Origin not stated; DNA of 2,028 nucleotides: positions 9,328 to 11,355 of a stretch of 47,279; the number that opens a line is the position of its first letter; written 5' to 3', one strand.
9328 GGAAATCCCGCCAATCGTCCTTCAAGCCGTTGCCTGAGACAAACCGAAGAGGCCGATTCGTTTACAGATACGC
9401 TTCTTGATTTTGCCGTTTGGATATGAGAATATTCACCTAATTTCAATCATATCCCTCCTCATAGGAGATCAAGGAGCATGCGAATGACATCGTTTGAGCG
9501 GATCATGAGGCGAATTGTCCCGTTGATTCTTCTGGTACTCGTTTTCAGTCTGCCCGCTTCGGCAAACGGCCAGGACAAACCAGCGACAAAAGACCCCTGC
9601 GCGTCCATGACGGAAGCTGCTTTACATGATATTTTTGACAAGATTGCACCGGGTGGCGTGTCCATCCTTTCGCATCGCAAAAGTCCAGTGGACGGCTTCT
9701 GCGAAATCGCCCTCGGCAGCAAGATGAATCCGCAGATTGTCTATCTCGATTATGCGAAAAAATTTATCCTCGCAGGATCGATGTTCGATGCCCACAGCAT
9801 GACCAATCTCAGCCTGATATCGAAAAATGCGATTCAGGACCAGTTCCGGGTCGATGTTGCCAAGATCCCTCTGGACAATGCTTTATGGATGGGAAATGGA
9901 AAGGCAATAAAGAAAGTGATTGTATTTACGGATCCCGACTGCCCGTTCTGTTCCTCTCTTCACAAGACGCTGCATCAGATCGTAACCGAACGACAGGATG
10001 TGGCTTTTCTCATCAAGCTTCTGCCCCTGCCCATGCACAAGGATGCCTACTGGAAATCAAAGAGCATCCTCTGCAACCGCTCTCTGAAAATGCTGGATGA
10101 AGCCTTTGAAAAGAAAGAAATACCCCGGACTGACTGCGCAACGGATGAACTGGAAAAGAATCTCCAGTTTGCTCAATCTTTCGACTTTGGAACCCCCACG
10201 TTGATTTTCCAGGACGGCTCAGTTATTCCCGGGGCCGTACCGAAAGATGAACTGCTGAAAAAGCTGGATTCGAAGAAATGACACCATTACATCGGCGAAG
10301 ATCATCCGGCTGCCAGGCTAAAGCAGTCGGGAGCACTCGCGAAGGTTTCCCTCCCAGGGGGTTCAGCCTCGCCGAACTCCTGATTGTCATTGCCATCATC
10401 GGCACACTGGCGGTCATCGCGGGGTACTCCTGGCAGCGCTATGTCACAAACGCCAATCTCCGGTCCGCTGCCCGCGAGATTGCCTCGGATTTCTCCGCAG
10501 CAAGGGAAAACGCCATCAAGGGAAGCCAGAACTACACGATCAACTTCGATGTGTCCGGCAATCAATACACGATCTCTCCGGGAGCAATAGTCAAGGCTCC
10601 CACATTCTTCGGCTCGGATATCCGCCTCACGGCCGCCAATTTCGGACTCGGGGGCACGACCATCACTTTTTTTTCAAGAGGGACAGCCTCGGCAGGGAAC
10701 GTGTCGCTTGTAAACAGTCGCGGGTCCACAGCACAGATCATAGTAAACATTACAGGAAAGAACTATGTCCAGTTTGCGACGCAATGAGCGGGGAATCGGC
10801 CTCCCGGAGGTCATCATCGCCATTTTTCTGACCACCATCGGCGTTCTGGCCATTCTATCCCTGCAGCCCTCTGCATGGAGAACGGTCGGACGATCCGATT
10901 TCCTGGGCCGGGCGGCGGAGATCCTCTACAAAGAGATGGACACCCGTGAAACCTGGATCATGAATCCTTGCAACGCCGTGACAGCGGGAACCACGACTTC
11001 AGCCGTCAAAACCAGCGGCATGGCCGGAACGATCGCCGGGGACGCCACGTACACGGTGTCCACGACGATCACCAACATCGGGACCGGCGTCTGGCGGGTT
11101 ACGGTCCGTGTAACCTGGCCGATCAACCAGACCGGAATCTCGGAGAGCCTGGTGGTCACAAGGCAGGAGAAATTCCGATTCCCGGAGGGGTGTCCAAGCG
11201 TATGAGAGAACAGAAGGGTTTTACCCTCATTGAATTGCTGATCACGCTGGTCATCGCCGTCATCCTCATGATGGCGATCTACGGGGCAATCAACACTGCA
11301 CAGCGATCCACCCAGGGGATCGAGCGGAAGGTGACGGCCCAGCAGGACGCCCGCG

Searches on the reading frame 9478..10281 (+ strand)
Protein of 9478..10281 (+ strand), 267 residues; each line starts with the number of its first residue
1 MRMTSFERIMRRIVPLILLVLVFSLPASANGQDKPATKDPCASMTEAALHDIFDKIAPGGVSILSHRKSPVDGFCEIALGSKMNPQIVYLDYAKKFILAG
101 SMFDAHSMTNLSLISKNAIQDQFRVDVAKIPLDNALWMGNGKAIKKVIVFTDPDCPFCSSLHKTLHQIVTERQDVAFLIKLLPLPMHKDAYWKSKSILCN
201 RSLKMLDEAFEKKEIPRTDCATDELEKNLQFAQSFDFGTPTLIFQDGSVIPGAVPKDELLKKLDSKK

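Call 4: search_protein_families(library=pfam, proteins=[window:9478-10281:+], max_evalue=0.01)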
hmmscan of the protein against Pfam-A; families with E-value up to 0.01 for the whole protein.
window:9478-10281:+ (267 aa): 6 families
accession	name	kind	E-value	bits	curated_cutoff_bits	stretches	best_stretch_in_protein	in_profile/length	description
PF13098.12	Thioredoxin_2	-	1.8e-16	60.8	27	1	145-263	7-104/104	Thioredoxin-like domain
PF10411.14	DsbC_N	-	6e-08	32.6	25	1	45-111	6-68/70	Disulfide bond isomerase protein N-terminal domain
PF13462.12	Thioredoxin_4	-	1.9e-07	31.9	23.2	1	135-208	5-85/165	Thioredoxin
PF01323.26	DSBA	-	1.8e-05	25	25.6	0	147-188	2-43/191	DSBA-like thioredoxin domain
PF05768.20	Glrx-like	-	0.0015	19.3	26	0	146-173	1-27/77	Glutaredoxin-like domain (DUF836)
PF13192.12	Thioredoxin_3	-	0.0092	16.4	24.8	0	199-263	13-74/76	Thioredoxin domain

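Call 7: find_homologous_proteins(query=window:9478-10281:+, max_evalue=1e-10)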
Query window:9478-10281:+ (267 aa): 402 proteins with E <= 1e-10 among 1235 candidates; the best 120 are listed.
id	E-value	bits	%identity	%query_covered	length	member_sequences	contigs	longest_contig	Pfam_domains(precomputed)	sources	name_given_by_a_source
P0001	9.0e-168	575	96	100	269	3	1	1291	PF10411.15,PF13098.14,PF01323.27,PF13462.13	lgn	-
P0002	2.4e-163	560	93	100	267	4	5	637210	PF10411.15,PF13098.14,PF13462.13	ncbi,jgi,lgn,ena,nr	ncbi:MAG TPA: DsbC family protein [Syntrophales bacterium]|nr:DsbC family protein [Syntrophales bact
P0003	6.1e-136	470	78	100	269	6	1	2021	PF10411.15,PF13098.14,PF13462.13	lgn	-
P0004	1.1e-127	443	74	100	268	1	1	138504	PF10411.15,PF13098.14,PF01323.27,PF13462.13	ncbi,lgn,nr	ncbi:MAG: DsbC family protein [Syntrophaceae bacterium]|nr:DsbC family protein [Syntrophaceae bacter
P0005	6.6e-108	378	64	97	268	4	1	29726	PF10411.15,PF13098.14,PF01323.27,PF13462.13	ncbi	-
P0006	3.6e-107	376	62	100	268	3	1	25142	PF10411.15,PF13098.14,PF13462.13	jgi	jgi:thiol:disulfide interchange protein DsbC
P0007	4.9e-101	356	62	100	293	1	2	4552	PF10411.15,PF13098.14,PF13462.13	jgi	jgi:thiol:disulfide interchange protein DsbC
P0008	3.3e-71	258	50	88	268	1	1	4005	PF10411.15,PF13098.14,PF01323.27,PF13462.13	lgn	-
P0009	7.9e-71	257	48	90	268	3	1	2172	PF10411.15,PF13098.14,PF01323.27,PF13462.13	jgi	jgi:thiol:disulfide interchange protein DsbC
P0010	1.8e-70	256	45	97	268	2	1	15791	PF10411.15,PF13098.14,PF01323.27,PF13462.13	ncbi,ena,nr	ncbi:MAG TPA: DsbC family protein [Syntrophales bacterium]|nr:DsbC family protein [Syntrophales bact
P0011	8.9e-70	253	46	93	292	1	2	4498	PF10411.15,PF13098.14,PF01323.27,PF13462.13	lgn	-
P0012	1.4e-69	253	48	94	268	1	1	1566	PF10411.15,PF13098.14,PF01323.27,PF13462.13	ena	-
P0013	6.7e-69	251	47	94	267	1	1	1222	PF10411.15,PF13098.14,PF01323.27,PF13462.13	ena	-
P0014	4.4e-68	248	47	94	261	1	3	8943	PF10411.15,PF13098.14,PF01323.27,PF13462.13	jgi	jgi:thiol:disulfide interchange protein DsbC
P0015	1.7e-67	246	48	90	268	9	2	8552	PF10411.15,PF13098.14,PF01323.27,PF13462.13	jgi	jgi:thiol:disulfide interchange protein DsbC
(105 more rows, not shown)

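Call 11: find_related_loci(query=A1, collection=genome_contigs, flank=7000)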
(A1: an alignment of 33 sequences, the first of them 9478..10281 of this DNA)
Query A1 (267 aa) in genome_contigs; peptide patterns used: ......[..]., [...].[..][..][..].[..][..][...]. (x = any residue, [..] = any of these).
600 stretches matched a pattern (row limit reached: there are more); 567 encode a relative of the query (tblastn E <= 1e-3); the best 80 are kept; 80 distinct loci.
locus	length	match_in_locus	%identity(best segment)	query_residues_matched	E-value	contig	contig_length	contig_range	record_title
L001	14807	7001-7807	78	1-267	5e-144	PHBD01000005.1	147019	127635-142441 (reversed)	MAG: Deltaproteobacteria bacterium HGW-Deltaproteobacteria-19 bjp_ig2102_scaffold_137, whole genome shotgun sequence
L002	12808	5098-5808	51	33-266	7e-80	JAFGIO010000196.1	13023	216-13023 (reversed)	MAG: Deltaproteobacteria bacterium isolate Zod_Metabat.215 k87_6314242, whole genome shotgun sequence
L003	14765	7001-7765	45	16-266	1e-74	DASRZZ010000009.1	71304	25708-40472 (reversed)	MAG TPA_asm: Syntrophales bacterium isolate SMAG_U15336 k141_2430481, whole genome shotgun sequence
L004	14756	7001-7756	46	17-267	9e-74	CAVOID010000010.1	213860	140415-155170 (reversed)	MAG: uncultured delta proteobacterium isolate MFD10007.bin.2.31 genome assembly, contig: contig_46183, whole genome shot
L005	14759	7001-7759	44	16-267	1e-71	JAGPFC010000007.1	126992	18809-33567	MAG: Smithella sp. isolate Gw_SlDig_bin_149 Gw_SlDig_109_length_126992_cov_17.536192, whole genome shotgun sequence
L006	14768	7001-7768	44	16-267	2e-71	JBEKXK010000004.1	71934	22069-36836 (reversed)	MAG: Syntrophales bacterium isolate SPRUCE 64 SPRUCE_64_4, whole genome shotgun sequence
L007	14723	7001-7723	47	29-267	6e-71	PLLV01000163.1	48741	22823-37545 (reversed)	MAG: Syntrophaceae bacterium isolate fen_1168 73.20120800_E3S.49_contig_4502, whole genome shotgun sequence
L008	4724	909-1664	45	17-267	2e-69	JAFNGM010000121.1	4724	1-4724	MAG: Syntrophaceae bacterium isolate bin_41 PROKKA_contig000121, whole genome shotgun sequence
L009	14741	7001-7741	44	16-266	4e-68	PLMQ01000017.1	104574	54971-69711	MAG: Syntrophaceae bacterium isolate fen_1166 73.20120800_E2X.51_contig_2826, whole genome shotgun sequence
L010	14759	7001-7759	43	16-267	2e-68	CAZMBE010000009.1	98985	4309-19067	MAG TPA_asm: uncultured Syntrophaceae bacterium isolate binchicken_co74_360 genome assembly, contig: NODE_352_length_989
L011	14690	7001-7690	46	38-266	4e-68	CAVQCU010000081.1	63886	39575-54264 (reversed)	MAG: uncultured delta proteobacterium isolate MFD02138.bin.2.50 genome assembly, contig: contig_132590, whole genome sho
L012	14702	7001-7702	43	34-266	4e-67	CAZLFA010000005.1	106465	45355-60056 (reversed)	MAG TPA_asm: uncultured Syntrophaceae bacterium isolate SRP278314_co1_340 genome assembly, contig: NODE_220_length_10646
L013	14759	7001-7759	43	17-267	6e-67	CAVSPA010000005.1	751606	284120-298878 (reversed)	MAG: uncultured delta proteobacterium isolate MFD01476.bin.2.167 genome assembly, contig: contig_17333, whole genome sho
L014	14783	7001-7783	41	9-266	1e-60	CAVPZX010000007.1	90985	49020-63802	MAG: Nitrospirota bacterium isolate MFD03726.bin.1.73 genome assembly, contig: contig_81004, whole genome shotgun sequen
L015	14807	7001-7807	38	7-265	1e-60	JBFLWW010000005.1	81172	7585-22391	MAG: Nitrospirota bacterium isolate MAG042 MAG042_5, whole genome shotgun sequence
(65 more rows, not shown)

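Call 13: find_encoding_contigs(protein=P0002, flank=7000, max_places=2)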
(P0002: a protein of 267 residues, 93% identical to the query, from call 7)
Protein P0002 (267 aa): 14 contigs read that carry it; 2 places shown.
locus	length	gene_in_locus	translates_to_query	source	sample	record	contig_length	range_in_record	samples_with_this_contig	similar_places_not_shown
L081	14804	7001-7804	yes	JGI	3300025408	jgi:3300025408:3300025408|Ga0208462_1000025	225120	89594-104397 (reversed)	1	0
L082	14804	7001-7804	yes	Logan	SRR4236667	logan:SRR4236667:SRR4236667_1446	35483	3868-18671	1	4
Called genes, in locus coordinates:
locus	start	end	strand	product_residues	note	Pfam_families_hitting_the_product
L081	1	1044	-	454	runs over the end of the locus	PF06144:DNA_pol3_delta, PF21694:DNA_pol3_delta_C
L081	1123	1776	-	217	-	PF18306:LDcluster4, PF03641:Lysine_decarbox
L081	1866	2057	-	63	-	PF01165:Ribosomal_S21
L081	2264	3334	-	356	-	PF00155:Aminotran_1_2, PF00266:Aminotran_5 (weak)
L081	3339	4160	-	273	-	PF21948:LplA-B_cat, PF03099:BPL_LplA_LipB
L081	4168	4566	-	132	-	PF01597:GCV_H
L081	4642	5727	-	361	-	PF01321:Creatinase_N, PF00557:Peptidase_M24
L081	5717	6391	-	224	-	PF07719:TPR_2 (faint), PF07721:TPR_4 (faint), PF13174:TPR_6 (faint), PF13181:TPR_8 (faint), PF13424:TPR_12 (faint), PF13432:TPR_16 (faint), PF14559:TPR_19 (weak), PF13428:TPR_14 (weak), +1 more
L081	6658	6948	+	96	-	-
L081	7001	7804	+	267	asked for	PF10411:DsbC_N (weak), PF13098:Thioredoxin_2, PF13462:Thioredoxin_4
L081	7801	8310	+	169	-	PF07963:N_methyl (weak), PF12019:GspH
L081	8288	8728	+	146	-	-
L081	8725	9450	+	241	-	PF07963:N_methyl, PF27121:PpdB (weak)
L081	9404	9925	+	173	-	-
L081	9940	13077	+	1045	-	PF05567:T4P_PilY1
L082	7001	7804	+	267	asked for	PF10411:DsbC_N (weak), PF13098:Thioredoxin_2, PF13462:Thioredoxin_4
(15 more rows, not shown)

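Call 14: find_encoding_contigs(protein=P0004, flank=7000, max_places=2)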
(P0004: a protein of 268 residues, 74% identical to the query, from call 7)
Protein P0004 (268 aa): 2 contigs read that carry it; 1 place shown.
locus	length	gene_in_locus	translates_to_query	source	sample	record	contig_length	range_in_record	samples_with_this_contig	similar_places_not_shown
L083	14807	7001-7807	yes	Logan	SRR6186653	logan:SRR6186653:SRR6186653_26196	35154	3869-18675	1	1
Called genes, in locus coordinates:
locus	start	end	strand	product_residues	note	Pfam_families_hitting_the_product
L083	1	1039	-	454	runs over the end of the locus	PF06144:DNA_pol3_delta, PF21694:DNA_pol3_delta_C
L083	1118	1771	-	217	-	PF18306:LDcluster4, PF03641:Lysine_decarbox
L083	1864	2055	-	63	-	PF01165:Ribosomal_S21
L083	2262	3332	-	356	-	PF00155:Aminotran_1_2, PF00266:Aminotran_5 (weak)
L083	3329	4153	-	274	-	PF21948:LplA-B_cat, PF03099:BPL_LplA_LipB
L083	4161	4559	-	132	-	PF01597:GCV_H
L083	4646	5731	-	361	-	PF01321:Creatinase_N, PF00557:Peptidase_M24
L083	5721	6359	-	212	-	PF07719:TPR_2 (faint), PF07721:TPR_4 (faint), PF13174:TPR_6 (faint), PF13176:TPR_7 (faint), PF13181:TPR_8 (faint), PF13432:TPR_16 (faint), PF14559:TPR_19 (faint), PF13428:TPR_14 (weak)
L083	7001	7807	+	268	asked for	PF10411:DsbC_N, PF13462:Thioredoxin_4 (weak), PF13098:Thioredoxin_2, PF01323:DSBA (faint)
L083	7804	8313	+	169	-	PF07963:N_methyl (weak), PF12019:GspH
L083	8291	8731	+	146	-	-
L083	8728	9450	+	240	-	PF07963:N_methyl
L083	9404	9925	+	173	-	-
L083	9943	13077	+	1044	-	PF05567:T4P_PilY1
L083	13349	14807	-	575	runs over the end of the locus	PF21305:type_II_gspD_N0 (weak), PF07660:STN, PF00263:Secretin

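Call 15: find_encoding_contigs(protein=P0005, flank=7000, max_places=2)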
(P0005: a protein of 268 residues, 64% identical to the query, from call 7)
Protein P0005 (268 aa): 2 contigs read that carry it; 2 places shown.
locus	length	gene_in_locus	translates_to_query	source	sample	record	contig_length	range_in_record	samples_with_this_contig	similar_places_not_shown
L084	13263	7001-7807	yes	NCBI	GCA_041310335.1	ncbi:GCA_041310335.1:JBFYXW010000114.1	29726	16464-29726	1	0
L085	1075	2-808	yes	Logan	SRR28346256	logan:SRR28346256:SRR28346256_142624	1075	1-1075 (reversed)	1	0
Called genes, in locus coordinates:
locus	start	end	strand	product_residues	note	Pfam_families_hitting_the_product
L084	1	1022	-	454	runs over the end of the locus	PF06144:DNA_pol3_delta, PF21694:DNA_pol3_delta_C (weak)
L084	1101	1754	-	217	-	PF18306:LDcluster4, PF03641:Lysine_decarbox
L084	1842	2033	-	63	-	PF01165:Ribosomal_S21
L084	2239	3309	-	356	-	PF00155:Aminotran_1_2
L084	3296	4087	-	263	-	PF21948:LplA-B_cat, PF03099:BPL_LplA_LipB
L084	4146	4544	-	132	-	PF01597:GCV_H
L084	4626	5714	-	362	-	PF01321:Creatinase_N, PF00557:Peptidase_M24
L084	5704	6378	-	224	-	PF07719:TPR_2 (faint), PF13428:TPR_14 (faint), PF13432:TPR_16 (faint), PF14559:TPR_19 (faint)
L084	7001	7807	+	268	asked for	PF10411:DsbC_N (weak), PF13098:Thioredoxin_2, PF13462:Thioredoxin_4, PF01323:DSBA (faint)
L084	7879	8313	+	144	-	PF12019:GspH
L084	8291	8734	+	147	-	-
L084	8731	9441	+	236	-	PF07963:N_methyl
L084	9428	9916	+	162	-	PF14341:PilX_N (weak)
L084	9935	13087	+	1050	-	PF05567:T4P_PilY1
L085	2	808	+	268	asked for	PF10411:DsbC_N (weak), PF13098:Thioredoxin_2, PF13462:Thioredoxin_4, PF01323:DSBA (faint)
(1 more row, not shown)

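Call 16: find_encoding_contigs(protein=P0006, flank=7000, max_places=2)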
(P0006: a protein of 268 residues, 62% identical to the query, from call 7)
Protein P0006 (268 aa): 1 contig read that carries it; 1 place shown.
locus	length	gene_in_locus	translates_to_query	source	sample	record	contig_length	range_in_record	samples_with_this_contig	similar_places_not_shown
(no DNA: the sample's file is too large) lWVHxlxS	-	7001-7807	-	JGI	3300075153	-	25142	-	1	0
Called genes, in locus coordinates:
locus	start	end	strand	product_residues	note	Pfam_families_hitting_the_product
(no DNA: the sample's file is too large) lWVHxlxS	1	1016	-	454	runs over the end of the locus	PF06144:DNA_pol3_delta, PF21694:DNA_pol3_delta_C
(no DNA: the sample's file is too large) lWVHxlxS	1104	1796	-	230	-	PF18306:LDcluster4, PF03641:Lysine_decarbox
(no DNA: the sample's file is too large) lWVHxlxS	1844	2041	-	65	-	PF01165:Ribosomal_S21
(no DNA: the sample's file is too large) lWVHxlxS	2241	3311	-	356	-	PF00155:Aminotran_1_2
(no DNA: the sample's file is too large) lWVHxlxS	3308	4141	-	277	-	PF21948:LplA-B_cat, PF03099:BPL_LplA_LipB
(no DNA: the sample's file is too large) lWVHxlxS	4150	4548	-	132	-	PF01597:GCV_H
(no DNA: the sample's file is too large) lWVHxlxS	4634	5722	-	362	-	PF01321:Creatinase_N, PF00557:Peptidase_M24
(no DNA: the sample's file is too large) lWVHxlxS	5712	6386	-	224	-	PF13424:TPR_12 (faint), PF07719:TPR_2 (faint), PF13181:TPR_8 (faint), PF13428:TPR_14 (faint), PF13432:TPR_16 (faint), PF14559:TPR_19 (faint)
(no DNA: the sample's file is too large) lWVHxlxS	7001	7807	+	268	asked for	PF10411:DsbC_N, PF13098:Thioredoxin_2, PF13462:Thioredoxin_4 (weak)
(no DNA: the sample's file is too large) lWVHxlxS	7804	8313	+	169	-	PF07963:N_methyl (weak), PF12019:GspH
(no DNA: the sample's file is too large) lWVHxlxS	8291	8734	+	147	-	-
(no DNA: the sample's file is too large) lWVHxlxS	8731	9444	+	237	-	PF07963:N_methyl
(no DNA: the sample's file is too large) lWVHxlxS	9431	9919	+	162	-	PF14341:PilX_N (weak)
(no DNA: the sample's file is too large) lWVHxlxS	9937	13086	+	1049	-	PF05567:T4P_PilY1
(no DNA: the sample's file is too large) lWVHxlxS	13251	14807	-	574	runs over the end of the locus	PF21305:type_II_gspD_N0 (weak), PF07660:STN, PF00263:Secretin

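Call 18: find_encoding_contigs(protein=P0007, flank=7000, max_places=2)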
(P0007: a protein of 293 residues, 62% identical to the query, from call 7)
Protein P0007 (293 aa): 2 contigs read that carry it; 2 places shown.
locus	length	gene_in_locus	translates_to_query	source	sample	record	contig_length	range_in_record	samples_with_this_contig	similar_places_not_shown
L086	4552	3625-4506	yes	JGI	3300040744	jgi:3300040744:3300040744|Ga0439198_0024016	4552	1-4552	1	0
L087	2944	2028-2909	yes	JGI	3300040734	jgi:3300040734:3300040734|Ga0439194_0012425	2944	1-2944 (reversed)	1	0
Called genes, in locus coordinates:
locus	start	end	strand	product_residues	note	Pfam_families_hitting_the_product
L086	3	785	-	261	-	?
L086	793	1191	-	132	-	PF01597:GCV_H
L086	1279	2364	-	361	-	PF01321:Creatinase_N, PF00557:Peptidase_M24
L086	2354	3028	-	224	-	PF07721:TPR_4 (faint), PF13176:TPR_7 (faint), PF13424:TPR_12 (faint), PF13428:TPR_14 (faint), PF13432:TPR_16 (faint), PF14559:TPR_19 (faint), PF07719:TPR_2 (weak)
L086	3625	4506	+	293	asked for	PF10411:DsbC_N, PF13098:Thioredoxin_2, PF13462:Thioredoxin_4 (weak)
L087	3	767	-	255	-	?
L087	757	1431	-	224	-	PF07721:TPR_4 (faint), PF13176:TPR_7 (faint), PF13424:TPR_12 (faint), PF13428:TPR_14 (faint), PF13432:TPR_16 (faint), PF14559:TPR_19 (faint), PF07719:TPR_2 (weak)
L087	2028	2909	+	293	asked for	PF10411:DsbC_N, PF13098:Thioredoxin_2, PF13462:Thioredoxin_4 (weak)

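Call 19: find_encoding_contigs(protein=P0003, flank=7000, max_places=2)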
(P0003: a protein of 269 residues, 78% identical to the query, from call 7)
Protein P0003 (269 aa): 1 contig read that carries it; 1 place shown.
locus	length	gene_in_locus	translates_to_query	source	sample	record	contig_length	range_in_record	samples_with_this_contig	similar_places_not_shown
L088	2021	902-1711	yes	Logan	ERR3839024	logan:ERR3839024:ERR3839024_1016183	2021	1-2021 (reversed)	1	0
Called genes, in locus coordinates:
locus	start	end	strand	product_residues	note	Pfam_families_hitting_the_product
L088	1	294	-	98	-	?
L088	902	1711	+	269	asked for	PF10411:DsbC_N, PF13098:Thioredoxin_2, PF13462:Thioredoxin_4 (weak)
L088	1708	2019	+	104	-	?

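Call 66: search_protein_families(library=ncbifam, proteins=[window:9484-10281:+], max_evalue=0.01)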
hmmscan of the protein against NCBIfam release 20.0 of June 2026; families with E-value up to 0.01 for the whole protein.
window:9484-10281:+ (265 aa): 5 families
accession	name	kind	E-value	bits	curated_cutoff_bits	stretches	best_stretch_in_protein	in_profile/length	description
NF008129.0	PRK10877.1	equivalog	5.4e-15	55.3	215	1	41-264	20-230/237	bifunctional protein-disulfide isomerase/oxidoreductase DsbC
NF008657.0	PRK11657.1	equivalog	3.1e-08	33.2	124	1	51-161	27-137/251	thiol:disulfide interchange protein DsbG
NF052402.1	ThlOxiredEpsilon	equivalog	0.00097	18.8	370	1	140-193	126-175/236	bifunctional thiol oxidoreductase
TIGR00411.1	redox_disulf_1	equivalog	0.005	16.9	92.75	0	145-173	3-31/82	MJ0307 family thioredoxin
TIGR02190.1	GlrX-dom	hypoth_equivalog_domain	0.0054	16.6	99.3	0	141-165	6-30/79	glutaredoxin-family domain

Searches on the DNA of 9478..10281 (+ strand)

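Call 32: search_rna_families(source=L003, start=6100, end=7050, threshold=evalue, max_evalue=1, show_alignments=2)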
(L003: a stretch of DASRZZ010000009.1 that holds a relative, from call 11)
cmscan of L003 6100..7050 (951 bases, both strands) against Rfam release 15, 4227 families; matches with E-value up to 1: 0.
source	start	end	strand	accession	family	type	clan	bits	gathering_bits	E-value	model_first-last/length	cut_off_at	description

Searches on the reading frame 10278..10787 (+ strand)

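Call 4: search_protein_families(library=pfam, proteins=[window:10278-10787:+], max_evalue=0.01)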
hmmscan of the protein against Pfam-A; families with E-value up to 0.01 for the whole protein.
window:10278-10787:+ (169 aa): 2 families
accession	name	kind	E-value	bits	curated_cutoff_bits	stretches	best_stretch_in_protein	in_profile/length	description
PF12019.13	GspH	-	6.8e-09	36.6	21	1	64-160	1-108/108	Type II transport protein GspH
PF07963.17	N_methyl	-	1e-05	25.3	21.2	1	27-48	5-26/27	Prokaryotic N-terminal methylation motif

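Call 66: search_protein_families(library=ncbifam, proteins=[window:10278-10787:+], max_evalue=0.01)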
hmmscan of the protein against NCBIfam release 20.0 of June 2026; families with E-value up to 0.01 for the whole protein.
window:10278-10787:+ (169 aa): 9 families
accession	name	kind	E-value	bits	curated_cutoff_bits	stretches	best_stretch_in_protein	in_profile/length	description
NF007800.0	PRK10506.1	equivalog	3.5e-12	46.4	158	1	27-157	9-144/163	prepilin peptidase-dependent protein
NF047827.1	T3SSXpsH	equivalog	2.5e-11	43.5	160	1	27-160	1-135/145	type II secretion system protein XpsH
TIGR01708.2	typeII_sec_gspH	equivalog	8.8e-09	35.6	80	1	27-96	2-71/169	type II secretion system minor pseudopilin GspH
TIGR02596.1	TIGR02596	subfamily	2.3e-07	31.1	70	1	29-85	1-57/196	Verru_Chthon cassette protein D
TIGR02532.1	IV_pilin_GFxxxE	domain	4.6e-07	29.4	16.3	1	27-48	2-23/24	prepilin-type N-terminal cleavage/methylation domain-containing protein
NF040982.1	ComGD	equivalog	1.2e-06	28.9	70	1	27-103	2-78/139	competence type IV pilus minor pilin ComGD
NF007862.0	PRK10574.1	equivalog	1.4e-05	25.2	138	1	27-63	5-41/145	prepilin peptidase-dependent pilin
NF041775.1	typeIV_PilA_Myxo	equivalog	0.00014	21.9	400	1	27-60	11-44/214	type IV pilin protein PilA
TIGR01710.1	typeII_sec_gspG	equivalog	0.0071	16.4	88.85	1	27-69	1-43/134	type II secretion system major pseudopilin GspG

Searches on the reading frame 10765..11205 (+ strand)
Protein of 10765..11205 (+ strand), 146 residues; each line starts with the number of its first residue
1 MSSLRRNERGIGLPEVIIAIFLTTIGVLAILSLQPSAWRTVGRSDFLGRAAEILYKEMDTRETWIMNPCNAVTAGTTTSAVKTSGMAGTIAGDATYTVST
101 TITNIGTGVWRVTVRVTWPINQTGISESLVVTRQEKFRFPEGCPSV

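Call 4: search_protein_families(library=pfam, proteins=[window:10765-11205:+], max_evalue=0.01)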
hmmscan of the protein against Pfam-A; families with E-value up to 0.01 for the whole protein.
window:10765-11205:+ (146 aa): 1 family
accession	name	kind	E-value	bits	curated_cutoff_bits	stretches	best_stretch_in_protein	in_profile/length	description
PF07963.17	N_methyl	-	0.00073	19.5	21.2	1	5-31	1-27/27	Prokaryotic N-terminal methylation motif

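Call 66: search_protein_families(library=ncbifam, proteins=[window:10765-11205:+], max_evalue=0.01)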
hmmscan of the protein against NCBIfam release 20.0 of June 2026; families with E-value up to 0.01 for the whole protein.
window:10765-11205:+ (146 aa): 1 family
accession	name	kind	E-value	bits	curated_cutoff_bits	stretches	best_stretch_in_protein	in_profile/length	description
TIGR02523.1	type_IV_pilV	equivalog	3.1e-06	27.7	52.2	1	9-99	2-93/139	type IV pilus modification protein PilV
